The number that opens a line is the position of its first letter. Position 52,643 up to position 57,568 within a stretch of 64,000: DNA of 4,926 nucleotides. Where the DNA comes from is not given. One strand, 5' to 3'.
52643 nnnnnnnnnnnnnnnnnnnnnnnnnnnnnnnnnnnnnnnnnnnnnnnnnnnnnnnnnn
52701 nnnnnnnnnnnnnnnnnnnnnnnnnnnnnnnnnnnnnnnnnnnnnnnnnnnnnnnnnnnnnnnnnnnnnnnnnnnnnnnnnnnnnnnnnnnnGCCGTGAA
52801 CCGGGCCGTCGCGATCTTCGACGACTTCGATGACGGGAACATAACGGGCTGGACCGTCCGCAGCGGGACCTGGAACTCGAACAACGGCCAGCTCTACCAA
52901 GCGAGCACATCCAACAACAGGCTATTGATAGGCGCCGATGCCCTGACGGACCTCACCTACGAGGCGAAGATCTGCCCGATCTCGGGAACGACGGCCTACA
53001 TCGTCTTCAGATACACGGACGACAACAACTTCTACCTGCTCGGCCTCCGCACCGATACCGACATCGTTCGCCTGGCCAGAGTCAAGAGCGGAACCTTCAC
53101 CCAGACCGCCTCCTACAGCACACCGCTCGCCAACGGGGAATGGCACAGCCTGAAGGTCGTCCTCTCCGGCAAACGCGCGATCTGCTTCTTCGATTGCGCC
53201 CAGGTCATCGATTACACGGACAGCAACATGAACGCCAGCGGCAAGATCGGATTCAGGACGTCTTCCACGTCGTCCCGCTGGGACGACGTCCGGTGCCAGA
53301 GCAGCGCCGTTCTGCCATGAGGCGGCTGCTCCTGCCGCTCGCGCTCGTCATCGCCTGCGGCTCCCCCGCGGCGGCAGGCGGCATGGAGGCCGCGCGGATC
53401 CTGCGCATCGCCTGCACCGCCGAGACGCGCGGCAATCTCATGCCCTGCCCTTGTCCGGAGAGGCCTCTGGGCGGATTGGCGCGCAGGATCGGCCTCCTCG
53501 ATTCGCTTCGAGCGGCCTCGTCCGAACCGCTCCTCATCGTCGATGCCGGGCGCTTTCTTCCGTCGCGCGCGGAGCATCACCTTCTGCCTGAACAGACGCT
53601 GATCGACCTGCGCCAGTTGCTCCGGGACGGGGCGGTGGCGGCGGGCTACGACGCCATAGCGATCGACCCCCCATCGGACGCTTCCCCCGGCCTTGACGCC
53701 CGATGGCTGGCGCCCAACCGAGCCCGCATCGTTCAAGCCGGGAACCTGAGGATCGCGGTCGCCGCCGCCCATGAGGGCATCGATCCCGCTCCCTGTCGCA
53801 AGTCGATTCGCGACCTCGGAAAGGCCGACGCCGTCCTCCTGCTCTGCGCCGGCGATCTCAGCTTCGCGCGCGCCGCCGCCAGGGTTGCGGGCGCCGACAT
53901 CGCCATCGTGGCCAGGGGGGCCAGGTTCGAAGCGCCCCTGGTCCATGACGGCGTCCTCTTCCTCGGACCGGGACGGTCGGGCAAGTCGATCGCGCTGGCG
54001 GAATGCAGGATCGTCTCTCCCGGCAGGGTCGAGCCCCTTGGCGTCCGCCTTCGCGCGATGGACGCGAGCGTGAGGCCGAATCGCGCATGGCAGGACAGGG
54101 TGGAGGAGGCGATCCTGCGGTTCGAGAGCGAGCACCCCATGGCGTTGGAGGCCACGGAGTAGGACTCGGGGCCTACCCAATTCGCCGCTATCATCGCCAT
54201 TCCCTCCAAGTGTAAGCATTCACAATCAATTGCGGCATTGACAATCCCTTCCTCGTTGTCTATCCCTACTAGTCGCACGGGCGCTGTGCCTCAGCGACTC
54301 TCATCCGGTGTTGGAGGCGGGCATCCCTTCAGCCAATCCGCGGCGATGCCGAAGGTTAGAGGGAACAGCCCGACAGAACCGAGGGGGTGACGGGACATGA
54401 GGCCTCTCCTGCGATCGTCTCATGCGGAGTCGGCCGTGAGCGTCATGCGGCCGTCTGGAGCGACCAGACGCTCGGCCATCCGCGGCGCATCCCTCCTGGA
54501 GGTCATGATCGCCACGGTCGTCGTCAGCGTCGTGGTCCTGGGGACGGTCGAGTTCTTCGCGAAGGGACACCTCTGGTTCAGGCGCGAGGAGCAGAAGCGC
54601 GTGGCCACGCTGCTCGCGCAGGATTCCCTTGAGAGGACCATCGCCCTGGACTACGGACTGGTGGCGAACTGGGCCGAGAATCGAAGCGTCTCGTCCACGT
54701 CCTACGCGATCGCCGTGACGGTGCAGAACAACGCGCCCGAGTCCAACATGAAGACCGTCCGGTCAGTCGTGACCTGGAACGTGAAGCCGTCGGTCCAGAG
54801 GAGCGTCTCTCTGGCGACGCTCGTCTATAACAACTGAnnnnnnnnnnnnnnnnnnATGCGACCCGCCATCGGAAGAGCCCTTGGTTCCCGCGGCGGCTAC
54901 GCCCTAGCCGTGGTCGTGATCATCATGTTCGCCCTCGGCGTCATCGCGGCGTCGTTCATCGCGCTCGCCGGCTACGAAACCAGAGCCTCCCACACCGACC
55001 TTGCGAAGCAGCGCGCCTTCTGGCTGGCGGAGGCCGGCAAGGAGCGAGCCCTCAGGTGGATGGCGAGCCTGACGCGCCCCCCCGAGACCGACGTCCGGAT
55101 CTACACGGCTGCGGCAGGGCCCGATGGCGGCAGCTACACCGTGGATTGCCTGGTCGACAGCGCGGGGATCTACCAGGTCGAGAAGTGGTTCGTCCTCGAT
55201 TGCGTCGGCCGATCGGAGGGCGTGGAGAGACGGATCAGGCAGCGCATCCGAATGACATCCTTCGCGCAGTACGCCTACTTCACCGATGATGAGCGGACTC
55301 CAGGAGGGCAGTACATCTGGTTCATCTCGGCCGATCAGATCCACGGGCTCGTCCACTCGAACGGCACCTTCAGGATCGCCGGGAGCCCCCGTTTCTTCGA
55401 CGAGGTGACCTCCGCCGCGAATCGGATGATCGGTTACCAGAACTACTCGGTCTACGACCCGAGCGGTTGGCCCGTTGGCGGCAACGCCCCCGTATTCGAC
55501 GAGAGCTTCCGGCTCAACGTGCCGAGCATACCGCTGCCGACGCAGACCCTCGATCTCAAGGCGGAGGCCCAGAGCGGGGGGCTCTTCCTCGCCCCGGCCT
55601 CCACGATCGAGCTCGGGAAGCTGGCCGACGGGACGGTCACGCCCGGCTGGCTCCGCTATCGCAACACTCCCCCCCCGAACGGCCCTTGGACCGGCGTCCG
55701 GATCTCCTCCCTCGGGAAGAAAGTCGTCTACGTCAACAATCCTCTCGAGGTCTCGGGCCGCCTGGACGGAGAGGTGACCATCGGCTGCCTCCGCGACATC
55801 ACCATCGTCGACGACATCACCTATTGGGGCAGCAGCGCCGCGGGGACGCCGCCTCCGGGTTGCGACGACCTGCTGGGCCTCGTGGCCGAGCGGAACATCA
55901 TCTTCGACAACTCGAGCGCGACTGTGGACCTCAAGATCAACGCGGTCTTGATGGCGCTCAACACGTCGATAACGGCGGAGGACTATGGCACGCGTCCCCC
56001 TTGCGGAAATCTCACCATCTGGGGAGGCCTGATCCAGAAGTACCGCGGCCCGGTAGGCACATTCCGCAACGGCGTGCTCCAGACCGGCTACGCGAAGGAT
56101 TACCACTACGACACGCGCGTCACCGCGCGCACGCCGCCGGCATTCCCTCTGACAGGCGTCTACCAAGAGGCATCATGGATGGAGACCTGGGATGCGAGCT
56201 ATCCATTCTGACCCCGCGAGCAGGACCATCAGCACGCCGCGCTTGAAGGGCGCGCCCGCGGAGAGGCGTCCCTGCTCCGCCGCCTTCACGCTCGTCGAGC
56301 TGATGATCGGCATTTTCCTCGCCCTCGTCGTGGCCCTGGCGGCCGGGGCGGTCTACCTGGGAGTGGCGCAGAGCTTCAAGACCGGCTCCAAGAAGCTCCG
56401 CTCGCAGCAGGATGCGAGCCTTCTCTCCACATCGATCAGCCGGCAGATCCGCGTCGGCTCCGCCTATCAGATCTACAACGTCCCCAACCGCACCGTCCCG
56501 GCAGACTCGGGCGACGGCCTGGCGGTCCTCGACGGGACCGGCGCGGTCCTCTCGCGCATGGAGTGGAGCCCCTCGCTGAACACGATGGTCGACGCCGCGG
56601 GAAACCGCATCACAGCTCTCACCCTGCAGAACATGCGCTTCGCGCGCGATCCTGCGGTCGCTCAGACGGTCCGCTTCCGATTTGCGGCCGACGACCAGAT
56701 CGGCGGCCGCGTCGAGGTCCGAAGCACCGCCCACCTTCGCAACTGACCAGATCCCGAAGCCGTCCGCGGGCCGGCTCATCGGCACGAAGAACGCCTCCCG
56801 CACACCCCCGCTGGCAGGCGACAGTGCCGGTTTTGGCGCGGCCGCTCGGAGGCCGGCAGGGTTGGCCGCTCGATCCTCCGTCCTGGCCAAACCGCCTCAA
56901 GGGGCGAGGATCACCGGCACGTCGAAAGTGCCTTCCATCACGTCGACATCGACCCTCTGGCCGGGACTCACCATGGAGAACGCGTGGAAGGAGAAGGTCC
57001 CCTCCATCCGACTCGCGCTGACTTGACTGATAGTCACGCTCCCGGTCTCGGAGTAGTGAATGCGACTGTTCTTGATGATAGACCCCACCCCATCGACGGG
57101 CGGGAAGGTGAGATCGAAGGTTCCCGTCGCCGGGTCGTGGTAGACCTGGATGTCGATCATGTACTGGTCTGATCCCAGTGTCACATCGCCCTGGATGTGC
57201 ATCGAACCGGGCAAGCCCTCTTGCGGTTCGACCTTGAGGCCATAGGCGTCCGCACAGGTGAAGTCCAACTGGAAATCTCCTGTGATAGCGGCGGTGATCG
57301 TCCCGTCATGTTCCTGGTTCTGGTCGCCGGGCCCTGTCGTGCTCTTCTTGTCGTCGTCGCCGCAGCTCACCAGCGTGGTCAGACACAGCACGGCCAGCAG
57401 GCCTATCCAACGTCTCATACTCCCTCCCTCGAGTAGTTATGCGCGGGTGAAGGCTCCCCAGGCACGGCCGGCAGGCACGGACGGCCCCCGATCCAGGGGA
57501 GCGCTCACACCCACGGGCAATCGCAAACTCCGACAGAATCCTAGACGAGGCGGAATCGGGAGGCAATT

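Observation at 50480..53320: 946-aa PilW-like minor pilin fused to FN3-like repeats and a lectin-like jellyroll domain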

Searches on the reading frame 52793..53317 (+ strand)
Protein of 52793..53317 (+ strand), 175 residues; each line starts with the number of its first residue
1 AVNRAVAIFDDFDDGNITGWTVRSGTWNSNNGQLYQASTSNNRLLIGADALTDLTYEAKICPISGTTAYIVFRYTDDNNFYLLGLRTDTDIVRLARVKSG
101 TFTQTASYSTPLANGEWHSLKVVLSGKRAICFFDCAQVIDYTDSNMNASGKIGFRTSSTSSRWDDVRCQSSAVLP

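Call 21: search_solved_structures(query=window:52793-53317:+, max_evalue=0.01, show_alignments=2)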
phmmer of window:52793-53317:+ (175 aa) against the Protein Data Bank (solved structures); distinct sequences matched with E-value up to 0.01: 3.
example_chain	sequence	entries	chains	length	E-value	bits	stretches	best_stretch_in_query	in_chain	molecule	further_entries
4azz_A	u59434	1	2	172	2.5e-11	47.3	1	15-161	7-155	LEVANASE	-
4b1l_A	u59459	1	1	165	2.6e-11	47.3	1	15-160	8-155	LEVANASE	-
4b1m_A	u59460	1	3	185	3.9e-11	46.7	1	15-160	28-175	LEVANASE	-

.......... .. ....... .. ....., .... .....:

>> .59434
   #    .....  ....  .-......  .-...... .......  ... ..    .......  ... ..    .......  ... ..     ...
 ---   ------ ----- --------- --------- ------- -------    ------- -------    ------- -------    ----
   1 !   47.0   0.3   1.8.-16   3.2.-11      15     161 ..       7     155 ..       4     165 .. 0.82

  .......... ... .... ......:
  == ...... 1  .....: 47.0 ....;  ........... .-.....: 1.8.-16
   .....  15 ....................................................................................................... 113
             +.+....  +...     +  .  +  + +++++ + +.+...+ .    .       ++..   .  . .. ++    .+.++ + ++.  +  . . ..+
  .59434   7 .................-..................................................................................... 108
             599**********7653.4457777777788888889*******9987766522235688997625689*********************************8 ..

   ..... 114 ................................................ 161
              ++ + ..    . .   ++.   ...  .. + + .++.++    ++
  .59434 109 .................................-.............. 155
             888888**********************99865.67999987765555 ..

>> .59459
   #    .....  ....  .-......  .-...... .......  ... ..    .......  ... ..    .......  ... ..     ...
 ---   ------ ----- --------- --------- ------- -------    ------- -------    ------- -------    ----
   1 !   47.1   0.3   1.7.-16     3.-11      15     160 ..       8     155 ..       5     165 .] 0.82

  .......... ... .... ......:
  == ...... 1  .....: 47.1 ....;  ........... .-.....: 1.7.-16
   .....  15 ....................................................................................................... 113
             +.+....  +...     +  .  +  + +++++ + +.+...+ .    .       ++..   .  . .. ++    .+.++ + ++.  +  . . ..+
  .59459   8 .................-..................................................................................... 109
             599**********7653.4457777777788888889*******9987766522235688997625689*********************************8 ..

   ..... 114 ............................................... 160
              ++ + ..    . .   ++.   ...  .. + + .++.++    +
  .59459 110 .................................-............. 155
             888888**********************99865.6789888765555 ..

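Call 67: search_protein_families(library=pfam, proteins=[window:52817-53317:+], max_evalue=10)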
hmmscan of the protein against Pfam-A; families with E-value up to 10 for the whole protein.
window:52817-53317:+ (167 aa): 6 families
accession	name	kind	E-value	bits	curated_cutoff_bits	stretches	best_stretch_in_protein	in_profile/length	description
PF06439.18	3keto-disac_hyd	-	1e-10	42.4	26.8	1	4-159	6-185/187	3-keto-disaccharide hydrolase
PF13385.13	Laminin_G_3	-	2.9e-05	24.7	27.6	1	43-136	16-108/151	Concanavalin A-like lectin/glucanases superfamily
PF02210.31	Laminin_G_2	-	0.00066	20.6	22.9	1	66-136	14-82/126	Laminin G domain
PF05735.19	TSP_C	-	0.014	15.6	25.6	1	24-80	13-72/198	Thrombospondin C-terminal region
PF19763.6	DUF6250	-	0.018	15.3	26.9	1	101-154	108-161/165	Domain of unknown function (DUF6250)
PF13648.12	Lipocalin_4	-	2.4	9.5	22.4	1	2-27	41-66/89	Lipocalin-like domain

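Call 81: find_homologous_proteins(query=window:52817-53317:+, max_evalue=0.00001)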
Query window:52817-53317:+: 35 candidates shared short words with the query, none scored E <= 0.00001.

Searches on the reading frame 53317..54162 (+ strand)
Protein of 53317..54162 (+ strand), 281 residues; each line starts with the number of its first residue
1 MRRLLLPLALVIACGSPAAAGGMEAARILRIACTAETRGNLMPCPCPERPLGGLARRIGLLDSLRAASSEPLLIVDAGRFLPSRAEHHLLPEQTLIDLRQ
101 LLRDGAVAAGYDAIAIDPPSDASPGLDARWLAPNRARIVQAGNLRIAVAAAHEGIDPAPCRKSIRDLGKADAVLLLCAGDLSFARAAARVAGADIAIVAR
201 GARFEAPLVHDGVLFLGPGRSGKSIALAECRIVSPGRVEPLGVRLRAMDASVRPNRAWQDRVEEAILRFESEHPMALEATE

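Call 6: search_protein_families(library=pfam, proteins=[window:53317-54162:+], max_evalue=0.1)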
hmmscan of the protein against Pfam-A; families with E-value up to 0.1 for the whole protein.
window:53317-54162:+ (281 aa): 0 families

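Call 7: search_protein_families(library=ncbifam, proteins=[window:53317-54162:+], max_evalue=0.1)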
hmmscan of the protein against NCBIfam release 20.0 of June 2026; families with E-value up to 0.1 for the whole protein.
window:53317-54162:+ (281 aa): 2 families
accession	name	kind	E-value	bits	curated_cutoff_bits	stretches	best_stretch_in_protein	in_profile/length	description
NF049981.1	UshA_like_Sel_2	equivalog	7.7e-10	38.6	140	1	29-116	1-86/262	UshA-like (seleno)protein family 2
NF041198.1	UshA_like_PCGU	equivalog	1.2e-09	37.3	275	1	29-117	24-112/519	UshA-like (seleno)protein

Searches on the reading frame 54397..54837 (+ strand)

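Call 6: search_protein_families(library=pfam, proteins=[window:54397-54837:+], max_evalue=0.1)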
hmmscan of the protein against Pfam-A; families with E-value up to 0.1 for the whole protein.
window:54397-54837:+ (146 aa): 2 families
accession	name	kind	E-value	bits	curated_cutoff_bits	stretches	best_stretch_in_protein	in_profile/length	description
PF07963.17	N_methyl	-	0.0015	18.5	21.2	1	27-50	3-26/27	Prokaryotic N-terminal methylation motif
PF09916.15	DUF2145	-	0.016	15.2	25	1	56-127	75-145/200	Uncharacterized protein conserved in bacteria (DUF2145)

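Call 7: search_protein_families(library=ncbifam, proteins=[window:54397-54837:+], max_evalue=0.1)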
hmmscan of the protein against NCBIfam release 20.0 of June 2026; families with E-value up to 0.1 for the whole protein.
window:54397-54837:+ (146 aa): 4 families
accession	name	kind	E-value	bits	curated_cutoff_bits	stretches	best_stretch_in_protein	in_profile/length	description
TIGR02523.1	type_IV_pilV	equivalog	5.3e-06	27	52.2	1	29-124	2-95/139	type IV pilus modification protein PilV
NF007848.0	PRK10557.1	equivalog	0.0018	17.6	120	1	27-56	9-38/192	prepilin peptidase-dependent protein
TIGR02532.1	IV_pilin_GFxxxE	domain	0.04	13.8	16.3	1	32-50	5-23/24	prepilin-type N-terminal cleavage/methylation domain-containing protein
NF007660.0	PRK10332.1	equivalog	0.053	14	86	1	29-117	9-94/107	prepilin-type N-terminal cleavage/methylation domain-containing protein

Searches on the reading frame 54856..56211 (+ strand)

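Call 6: search_protein_families(library=pfam, proteins=[window:54856-56211:+], max_evalue=0.1)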
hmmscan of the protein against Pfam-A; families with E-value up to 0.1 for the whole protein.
window:54856-56211:+ (451 aa): 1 family
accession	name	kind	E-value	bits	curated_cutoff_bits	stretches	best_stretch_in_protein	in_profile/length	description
PF16241.10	DUF4900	-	2.2e-08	34.7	29.4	1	133-187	33-87/89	Domain of unknown function (DUF4900)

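Call 7: search_protein_families(library=ncbifam, proteins=[window:54856-56211:+], max_evalue=0.1)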
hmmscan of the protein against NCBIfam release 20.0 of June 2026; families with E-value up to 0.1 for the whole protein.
window:54856-56211:+ (451 aa): 0 families

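Call 76: search_protein_families(library=ncbifam, proteins=[window:54856-56211:+], max_evalue=0.01)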
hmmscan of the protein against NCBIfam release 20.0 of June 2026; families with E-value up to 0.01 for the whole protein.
window:54856-56211:+ (451 aa): 0 families

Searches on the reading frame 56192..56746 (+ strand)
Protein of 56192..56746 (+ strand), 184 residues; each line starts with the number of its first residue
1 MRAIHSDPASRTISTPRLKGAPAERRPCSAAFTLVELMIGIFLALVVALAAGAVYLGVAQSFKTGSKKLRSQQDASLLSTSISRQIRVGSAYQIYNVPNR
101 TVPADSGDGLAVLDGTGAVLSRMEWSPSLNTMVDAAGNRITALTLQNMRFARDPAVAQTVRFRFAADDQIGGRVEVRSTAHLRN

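Call 6: search_protein_families(library=pfam, proteins=[window:56192-56746:+], max_evalue=0.1)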
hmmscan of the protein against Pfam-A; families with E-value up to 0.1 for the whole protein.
window:56192-56746:+ (184 aa): 1 family
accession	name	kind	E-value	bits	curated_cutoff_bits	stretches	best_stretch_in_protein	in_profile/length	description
PF07963.17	N_methyl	-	2.5e-05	24.1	21.2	1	29-51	4-26/27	Prokaryotic N-terminal methylation motif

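Call 7: search_protein_families(library=ncbifam, proteins=[window:56192-56746:+], max_evalue=0.1)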
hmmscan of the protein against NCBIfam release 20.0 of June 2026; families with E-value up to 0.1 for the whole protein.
window:56192-56746:+ (184 aa): 2 families
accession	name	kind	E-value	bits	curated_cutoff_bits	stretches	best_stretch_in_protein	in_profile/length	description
NF007848.0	PRK10557.1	equivalog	0.065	12.5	120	1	30-87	11-68/192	prepilin peptidase-dependent protein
TIGR02532.1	IV_pilin_GFxxxE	domain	0.083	12.8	16.3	0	30-51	2-23/24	prepilin-type N-terminal cleavage/methylation domain-containing protein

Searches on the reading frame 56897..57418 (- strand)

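Call 15: search_protein_families(library=pfam, proteins=[window:56897-57418:-], max_evalue=0.01)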
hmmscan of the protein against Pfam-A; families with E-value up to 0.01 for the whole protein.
window:56897-57418:- (173 aa): 1 family
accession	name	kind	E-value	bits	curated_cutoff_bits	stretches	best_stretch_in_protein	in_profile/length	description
PF19765.4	DUF6252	-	0.0021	18.7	27.2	1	117-165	74-120/124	Family of unknown function (DUF6252)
